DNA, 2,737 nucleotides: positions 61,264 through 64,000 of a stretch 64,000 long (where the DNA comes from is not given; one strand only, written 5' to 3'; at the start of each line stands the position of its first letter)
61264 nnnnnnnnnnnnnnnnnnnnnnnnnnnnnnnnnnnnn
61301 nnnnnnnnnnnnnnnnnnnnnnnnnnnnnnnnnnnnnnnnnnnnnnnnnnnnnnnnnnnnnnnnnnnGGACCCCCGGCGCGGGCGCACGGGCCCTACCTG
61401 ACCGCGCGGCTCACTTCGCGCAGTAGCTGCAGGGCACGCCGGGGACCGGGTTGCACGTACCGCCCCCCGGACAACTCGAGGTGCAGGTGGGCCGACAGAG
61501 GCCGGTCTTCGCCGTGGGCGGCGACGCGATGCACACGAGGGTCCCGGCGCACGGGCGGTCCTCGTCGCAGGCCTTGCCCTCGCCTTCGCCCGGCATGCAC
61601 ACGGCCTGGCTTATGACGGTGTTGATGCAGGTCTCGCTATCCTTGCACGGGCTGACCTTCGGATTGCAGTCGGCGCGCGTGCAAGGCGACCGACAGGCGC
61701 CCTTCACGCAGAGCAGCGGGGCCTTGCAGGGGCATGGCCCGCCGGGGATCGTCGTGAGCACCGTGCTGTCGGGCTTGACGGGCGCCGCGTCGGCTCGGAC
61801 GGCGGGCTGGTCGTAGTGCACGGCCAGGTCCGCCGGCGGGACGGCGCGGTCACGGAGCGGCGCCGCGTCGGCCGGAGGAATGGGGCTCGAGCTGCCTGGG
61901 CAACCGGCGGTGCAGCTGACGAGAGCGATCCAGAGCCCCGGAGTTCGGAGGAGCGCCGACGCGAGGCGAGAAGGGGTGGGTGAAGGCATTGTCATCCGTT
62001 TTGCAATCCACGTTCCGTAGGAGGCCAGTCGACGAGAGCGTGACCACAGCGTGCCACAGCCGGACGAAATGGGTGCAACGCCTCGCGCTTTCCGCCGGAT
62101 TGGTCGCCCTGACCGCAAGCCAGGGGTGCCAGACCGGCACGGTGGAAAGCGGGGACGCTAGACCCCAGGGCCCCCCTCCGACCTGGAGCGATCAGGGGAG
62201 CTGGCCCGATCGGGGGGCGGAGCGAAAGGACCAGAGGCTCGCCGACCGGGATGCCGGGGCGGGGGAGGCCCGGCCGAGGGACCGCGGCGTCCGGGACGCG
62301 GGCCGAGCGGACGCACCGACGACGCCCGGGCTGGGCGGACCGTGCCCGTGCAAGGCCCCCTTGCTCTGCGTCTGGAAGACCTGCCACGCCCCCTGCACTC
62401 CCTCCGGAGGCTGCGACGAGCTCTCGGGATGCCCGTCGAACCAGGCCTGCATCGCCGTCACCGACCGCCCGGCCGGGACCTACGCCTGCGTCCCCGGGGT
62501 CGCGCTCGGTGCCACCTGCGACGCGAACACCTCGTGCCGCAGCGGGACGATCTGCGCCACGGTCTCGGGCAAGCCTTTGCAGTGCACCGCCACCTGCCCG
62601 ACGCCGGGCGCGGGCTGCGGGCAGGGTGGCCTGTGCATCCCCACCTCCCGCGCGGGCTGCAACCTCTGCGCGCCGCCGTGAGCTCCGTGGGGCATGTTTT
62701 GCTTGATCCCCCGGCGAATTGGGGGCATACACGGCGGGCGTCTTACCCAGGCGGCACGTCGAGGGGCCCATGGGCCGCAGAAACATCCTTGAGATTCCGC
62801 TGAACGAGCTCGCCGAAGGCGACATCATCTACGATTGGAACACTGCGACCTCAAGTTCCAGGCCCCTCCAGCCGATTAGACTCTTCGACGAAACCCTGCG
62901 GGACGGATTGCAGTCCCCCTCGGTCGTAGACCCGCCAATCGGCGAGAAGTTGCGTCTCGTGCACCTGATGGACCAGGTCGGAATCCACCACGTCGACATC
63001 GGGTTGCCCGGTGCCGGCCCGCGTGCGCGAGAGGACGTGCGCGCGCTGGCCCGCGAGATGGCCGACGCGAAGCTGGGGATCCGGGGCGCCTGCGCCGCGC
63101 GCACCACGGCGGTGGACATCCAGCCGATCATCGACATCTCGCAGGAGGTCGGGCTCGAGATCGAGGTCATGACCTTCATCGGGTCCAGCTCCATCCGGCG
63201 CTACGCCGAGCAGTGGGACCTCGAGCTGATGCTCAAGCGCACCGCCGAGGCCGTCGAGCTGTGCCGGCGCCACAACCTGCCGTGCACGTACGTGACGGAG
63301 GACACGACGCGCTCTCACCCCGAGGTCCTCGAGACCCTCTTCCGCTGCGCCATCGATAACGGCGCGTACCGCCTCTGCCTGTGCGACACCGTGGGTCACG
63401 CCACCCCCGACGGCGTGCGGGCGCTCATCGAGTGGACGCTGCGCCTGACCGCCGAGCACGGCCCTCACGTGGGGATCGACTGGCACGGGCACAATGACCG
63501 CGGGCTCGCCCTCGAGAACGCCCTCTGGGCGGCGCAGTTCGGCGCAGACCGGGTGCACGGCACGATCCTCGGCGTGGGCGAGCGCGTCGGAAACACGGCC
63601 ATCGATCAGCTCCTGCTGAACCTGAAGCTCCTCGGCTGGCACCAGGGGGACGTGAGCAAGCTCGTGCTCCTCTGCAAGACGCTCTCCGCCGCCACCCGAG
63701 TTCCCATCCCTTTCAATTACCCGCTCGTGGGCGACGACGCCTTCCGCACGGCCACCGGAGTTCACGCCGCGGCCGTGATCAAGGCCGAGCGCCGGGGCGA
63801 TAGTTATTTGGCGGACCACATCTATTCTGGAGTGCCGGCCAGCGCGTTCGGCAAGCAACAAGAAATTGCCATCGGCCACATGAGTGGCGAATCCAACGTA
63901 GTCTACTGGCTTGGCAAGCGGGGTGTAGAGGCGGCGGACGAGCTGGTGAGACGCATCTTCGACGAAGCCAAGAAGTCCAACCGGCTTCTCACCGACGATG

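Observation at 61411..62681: Divergent pair of paralogous Cys-rich lipoproteins with near-overlapping starts and an inverted nucleotide repeat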

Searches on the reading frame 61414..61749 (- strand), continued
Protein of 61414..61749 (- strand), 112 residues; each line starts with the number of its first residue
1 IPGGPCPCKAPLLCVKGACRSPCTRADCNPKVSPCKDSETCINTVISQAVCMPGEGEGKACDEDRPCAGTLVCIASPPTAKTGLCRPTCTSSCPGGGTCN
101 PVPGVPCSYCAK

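Call 67: search_solved_structures(query=A3, max_evalue=1, show_alignments=2)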
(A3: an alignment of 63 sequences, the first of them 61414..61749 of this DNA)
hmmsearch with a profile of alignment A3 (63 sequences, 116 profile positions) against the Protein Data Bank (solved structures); distinct sequences matched with E-value up to 1: 4.
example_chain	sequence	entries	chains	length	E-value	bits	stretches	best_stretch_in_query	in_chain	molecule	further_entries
5o57_A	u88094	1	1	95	0.085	16.4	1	28-77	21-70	Dickkopf-related protein 4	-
2kra_A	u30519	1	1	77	0.17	15.5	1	28-65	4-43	Prokineticin Bv8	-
9w4x_A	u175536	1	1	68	0.19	15.3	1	30-90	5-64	EPC3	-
1imt_A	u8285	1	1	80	0.58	13.7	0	18-87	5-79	INTESTINAL TOXIN 1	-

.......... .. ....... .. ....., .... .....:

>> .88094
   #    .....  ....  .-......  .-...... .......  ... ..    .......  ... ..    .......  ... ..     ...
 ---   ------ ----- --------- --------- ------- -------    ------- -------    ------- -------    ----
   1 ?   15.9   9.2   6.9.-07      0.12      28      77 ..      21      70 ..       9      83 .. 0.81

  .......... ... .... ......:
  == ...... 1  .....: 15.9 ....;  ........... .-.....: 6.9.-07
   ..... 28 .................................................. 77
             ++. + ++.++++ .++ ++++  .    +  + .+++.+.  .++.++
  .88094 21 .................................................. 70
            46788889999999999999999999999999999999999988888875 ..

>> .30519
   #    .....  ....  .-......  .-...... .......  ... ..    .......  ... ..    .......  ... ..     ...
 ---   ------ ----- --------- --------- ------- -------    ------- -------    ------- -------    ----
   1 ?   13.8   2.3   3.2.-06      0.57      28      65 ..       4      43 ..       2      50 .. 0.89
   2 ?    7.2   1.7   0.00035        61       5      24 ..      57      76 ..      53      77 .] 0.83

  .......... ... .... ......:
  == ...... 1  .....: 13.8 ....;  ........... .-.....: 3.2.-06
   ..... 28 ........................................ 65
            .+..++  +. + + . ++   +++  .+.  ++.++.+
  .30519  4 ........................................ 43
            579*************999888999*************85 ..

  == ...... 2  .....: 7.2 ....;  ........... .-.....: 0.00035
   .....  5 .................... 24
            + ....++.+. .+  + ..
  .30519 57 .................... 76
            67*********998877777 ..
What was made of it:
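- Closest known: Dickkopf N-terminal Cys-rich domain. Same: The PDB profile search is topped by Dkk4 CRD1 (E 0.085), Bv8 (0.17) and MIT1 (0.58) (call 67).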

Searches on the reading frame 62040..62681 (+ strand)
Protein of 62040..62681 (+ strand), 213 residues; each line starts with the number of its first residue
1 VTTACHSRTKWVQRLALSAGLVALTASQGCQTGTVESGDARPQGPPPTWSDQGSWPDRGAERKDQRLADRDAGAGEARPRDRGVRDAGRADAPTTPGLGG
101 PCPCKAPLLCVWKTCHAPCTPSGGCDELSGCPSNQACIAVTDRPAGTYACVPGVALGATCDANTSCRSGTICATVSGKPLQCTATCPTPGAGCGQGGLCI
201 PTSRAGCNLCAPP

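Call 5: search_protein_families(library=pfam, proteins=[window:62040-62681:+], max_evalue=1)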
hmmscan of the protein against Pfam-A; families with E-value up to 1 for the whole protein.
window:62040-62681:+ (213 aa): 1 family
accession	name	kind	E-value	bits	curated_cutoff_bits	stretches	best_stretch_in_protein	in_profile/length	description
PF23416.1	DUF7107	-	0.12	13.1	24.6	1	149-173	18-42/48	Domain of unknown function (DUF7107)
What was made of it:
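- Closest known: DUF7107. Same: Gene B hits DUF7107 at E 0.12 (call 5).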

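Call 10: search_protein_families(library=ncbifam, proteins=[window:62040-62681:+], max_evalue=10)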
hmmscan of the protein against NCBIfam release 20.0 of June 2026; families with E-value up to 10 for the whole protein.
window:62040-62681:+ (213 aa): 0 families

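Call 14: find_homologous_proteins(query=window:62040-62681:+, max_evalue=10)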
Query window:62040-62681:+: 854 candidates shared short words with the query, none scored E <= 10.

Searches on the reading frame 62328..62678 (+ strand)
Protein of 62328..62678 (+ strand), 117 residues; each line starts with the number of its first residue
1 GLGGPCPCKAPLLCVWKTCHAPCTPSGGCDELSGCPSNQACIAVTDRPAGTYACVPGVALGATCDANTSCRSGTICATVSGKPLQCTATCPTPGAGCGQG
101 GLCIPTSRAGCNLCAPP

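Call 78: predict_structure(alignment_id=A7)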
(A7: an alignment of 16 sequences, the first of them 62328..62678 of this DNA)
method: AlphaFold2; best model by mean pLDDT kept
length: 117 residues; sequences in the alignment: 16
mean_pLDDT: 85.3   pTM: 0.69
mean pLDDT of the five models: 85.3, 85.0, 82.9, 82.2, 80.9
residues with pLDDT >= 90: 58; 70-90: 47; 50-70: 9; < 50: 3
segments of 3 or more residues with pLDDT < 50: 1-3
pLDDT, mean of each block of 10 residues (from residue 1): 68 90 76 80 88 93 91 87 90 89 86 87
secondary structure, 60 per line:
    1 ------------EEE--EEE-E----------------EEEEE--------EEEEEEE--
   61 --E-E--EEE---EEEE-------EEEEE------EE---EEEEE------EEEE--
elements in order: E13-15 E18-20 E39-43 E52-58 E68-70 E74-77 E85-89 E101-105 E112-115
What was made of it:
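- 62334..62678 (+): Gene B C-terminal domain with 18 Cys, 115 aa. AF2 mean pLDDT 85.3, pTM 0.69, all-beta (call 78).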

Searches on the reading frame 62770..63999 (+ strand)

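Call 45: search_protein_families(library=pfam, proteins=[window:62770-63999:+], max_evalue=0.001)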
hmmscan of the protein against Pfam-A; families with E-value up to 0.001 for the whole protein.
window:62770-63999:+ (410 aa): 1 family
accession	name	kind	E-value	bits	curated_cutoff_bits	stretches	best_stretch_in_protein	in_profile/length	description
PF00682.25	HMGL-like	-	7.5e-44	150.5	29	1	36-293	2-247/260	HMGL-like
